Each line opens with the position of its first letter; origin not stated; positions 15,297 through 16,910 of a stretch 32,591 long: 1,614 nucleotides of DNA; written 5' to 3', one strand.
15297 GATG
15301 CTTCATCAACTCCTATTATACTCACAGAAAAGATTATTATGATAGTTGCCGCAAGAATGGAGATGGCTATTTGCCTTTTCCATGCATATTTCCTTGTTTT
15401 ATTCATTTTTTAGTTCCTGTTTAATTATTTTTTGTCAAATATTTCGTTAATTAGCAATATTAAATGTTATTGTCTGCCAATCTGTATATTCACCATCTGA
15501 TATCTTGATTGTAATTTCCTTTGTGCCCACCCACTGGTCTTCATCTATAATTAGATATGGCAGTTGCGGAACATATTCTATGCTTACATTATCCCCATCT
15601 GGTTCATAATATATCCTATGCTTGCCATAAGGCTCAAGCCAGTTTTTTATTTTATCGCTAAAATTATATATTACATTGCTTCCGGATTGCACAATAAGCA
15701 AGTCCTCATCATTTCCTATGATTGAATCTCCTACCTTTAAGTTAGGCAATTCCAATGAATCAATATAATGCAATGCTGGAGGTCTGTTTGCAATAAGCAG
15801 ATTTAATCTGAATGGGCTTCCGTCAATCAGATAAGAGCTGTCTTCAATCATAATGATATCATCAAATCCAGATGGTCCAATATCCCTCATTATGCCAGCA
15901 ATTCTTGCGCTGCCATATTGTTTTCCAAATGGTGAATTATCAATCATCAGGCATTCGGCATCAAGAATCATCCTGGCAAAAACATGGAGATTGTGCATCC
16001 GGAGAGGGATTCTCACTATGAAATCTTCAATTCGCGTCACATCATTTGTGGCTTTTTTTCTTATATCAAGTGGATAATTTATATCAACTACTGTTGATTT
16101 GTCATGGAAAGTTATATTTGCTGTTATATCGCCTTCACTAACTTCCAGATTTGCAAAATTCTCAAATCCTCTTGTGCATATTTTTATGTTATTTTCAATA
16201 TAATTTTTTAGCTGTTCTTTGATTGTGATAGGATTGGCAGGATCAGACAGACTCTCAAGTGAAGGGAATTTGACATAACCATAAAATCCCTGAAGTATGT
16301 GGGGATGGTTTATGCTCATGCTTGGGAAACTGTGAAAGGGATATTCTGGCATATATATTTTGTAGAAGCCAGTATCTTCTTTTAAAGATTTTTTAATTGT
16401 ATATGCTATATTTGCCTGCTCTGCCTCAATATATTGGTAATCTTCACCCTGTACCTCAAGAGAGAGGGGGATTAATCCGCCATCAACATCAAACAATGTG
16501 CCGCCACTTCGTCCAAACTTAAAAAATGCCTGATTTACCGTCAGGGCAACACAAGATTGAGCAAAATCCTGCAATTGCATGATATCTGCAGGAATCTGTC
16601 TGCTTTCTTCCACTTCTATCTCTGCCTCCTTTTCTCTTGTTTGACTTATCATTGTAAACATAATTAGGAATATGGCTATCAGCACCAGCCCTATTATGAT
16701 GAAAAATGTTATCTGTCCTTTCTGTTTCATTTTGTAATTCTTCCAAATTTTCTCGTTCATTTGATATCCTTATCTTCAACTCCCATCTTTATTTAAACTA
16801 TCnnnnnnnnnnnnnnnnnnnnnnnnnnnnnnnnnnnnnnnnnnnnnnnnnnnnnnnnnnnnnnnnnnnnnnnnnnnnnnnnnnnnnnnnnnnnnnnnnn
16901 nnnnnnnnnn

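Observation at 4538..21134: Co-oriented pilin-like / giant-adhesin super-locus with no assembly machinery in cis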

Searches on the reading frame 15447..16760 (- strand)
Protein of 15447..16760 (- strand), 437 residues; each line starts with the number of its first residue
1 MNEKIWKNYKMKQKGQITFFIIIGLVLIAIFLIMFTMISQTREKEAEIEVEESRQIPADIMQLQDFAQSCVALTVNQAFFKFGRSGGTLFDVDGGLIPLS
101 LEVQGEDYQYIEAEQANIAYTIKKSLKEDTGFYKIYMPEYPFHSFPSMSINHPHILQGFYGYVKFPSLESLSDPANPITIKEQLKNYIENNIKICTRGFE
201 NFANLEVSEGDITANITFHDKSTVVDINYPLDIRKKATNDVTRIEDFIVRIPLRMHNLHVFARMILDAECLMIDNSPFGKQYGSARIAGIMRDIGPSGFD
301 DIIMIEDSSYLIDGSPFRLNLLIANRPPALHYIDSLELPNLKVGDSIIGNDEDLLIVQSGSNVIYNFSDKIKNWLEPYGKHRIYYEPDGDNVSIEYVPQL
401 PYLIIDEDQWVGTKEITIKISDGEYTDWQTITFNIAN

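Call 7: search_protein_families(library=pfam, max_evalue=0.01, proteins=[window:15447-16760:-])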
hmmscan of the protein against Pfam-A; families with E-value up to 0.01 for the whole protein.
window:15447-16760:- (437 aa): 0 families

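Call 17: search_protein_families(library=ncbifam, max_evalue=1, proteins=[window:15447-16760:-])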
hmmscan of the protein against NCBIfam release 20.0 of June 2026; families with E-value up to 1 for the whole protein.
window:15447-16760:- (437 aa): 4 families
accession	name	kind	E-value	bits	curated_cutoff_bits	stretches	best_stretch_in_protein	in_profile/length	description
NF009585.0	PRK13024.1-5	equivalog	0.0066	14.4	1037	1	11-57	1-46/993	protein translocase subunit SecDF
NF002356.0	PRK01318.2-3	equivalog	0.029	12.7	460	1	22-62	6-48/627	membrane protein insertase YidC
NF033480.1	bifunc_MprF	equivalog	0.066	11.4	600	1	4-80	473-550/841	bifunctional lysylphosphatidylglycerol flippase/synthetase MprF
NF033218.1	anchor_AmaP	equivalog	0.084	12.6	55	1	8-52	39-82/166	alkaline shock response membrane anchor protein AmaP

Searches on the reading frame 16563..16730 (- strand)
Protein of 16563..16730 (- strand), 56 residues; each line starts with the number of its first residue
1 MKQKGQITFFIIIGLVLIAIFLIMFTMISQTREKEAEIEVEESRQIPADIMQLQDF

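Call 69: search_protein_families(library=pfam, max_evalue=10, proteins=[window:16563-16730:-])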
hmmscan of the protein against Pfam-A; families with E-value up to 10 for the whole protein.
seq(56 aa): 6 families
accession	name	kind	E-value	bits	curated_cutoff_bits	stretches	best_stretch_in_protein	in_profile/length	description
PF15179.11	Myc_target_1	-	0.0087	16.5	31.1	1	11-45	29-62/193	Myc target protein 1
PF09911.14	DUF2140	-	0.021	14.8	34.3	1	7-42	5-40/187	Uncharacterized protein conserved in bacteria (DUF2140)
PF12669.12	FeoB_associated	-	0.04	14.6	27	1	10-33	3-26/44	FeoB-associated Cys-rich membrane protein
PF07172.16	GRP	-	0.055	14.5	30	1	9-42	5-38/90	Glycine rich protein family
PF11884.13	DUF3404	-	0.1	12.2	25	1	5-37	225-257/259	Domain of unknown function (DUF3404)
PF10694.14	DUF2500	-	0.2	12.6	33.5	1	7-40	2-33/102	Protein of unknown function (DUF2500)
